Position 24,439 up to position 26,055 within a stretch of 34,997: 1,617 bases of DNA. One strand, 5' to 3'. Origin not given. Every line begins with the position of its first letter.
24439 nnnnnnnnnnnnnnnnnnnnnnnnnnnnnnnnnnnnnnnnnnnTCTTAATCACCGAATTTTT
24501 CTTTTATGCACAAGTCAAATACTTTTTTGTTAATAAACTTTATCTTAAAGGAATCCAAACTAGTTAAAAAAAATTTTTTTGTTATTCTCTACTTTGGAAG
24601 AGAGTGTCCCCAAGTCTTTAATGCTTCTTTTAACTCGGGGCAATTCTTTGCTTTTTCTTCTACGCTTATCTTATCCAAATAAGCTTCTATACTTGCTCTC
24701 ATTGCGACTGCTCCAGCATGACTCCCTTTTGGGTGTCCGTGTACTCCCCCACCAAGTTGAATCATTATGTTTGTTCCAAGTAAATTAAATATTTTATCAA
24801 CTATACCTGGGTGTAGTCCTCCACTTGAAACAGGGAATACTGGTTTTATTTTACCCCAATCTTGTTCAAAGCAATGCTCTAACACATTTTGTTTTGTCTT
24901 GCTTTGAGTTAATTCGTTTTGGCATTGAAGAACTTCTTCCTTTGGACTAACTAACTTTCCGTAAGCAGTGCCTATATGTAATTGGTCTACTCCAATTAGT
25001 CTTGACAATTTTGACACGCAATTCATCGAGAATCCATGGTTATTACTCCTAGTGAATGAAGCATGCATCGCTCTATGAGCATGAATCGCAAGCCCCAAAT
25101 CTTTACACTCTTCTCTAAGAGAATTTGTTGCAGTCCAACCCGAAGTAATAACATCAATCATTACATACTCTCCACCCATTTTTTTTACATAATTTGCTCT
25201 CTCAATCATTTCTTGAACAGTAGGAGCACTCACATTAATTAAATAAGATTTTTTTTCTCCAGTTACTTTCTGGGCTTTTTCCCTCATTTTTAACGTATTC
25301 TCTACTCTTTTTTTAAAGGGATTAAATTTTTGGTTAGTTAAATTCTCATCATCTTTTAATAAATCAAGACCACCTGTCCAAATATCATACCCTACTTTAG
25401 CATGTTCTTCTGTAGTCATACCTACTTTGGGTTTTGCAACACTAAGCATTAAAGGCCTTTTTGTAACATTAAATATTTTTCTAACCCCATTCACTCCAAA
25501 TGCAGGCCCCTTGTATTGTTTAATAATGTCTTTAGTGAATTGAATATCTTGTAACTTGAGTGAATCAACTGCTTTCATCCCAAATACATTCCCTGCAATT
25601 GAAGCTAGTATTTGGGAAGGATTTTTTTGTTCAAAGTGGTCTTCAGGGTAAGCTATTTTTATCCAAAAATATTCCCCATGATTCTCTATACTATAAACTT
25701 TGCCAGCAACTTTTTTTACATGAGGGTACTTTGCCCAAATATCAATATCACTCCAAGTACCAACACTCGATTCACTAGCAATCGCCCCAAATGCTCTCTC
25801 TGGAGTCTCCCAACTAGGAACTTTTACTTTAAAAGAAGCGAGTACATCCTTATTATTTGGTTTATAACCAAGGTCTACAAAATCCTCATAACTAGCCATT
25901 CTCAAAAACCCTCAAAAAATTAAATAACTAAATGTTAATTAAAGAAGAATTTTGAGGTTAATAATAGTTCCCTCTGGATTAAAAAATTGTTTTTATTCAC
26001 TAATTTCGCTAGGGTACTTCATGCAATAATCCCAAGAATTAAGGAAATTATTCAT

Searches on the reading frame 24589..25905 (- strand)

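Call 35: search_protein_families(library=pfam, proteins=[window:24589-25905:-], max_evalue=0.001)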
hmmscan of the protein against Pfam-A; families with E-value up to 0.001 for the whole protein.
window:24589-25905:- (438 aa): 2 families
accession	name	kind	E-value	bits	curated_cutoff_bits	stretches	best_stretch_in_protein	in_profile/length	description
PF00016.26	RuBisCO_large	-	1e-89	301.2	30.1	1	138-432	2-299/299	Ribulose bisphosphate carboxylase large chain, catalytic domain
PF02788.21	RuBisCO_large_N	-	5.2e-32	111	20.7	1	8-125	1-118/120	Ribulose bisphosphate carboxylase large chain, N-terminal domain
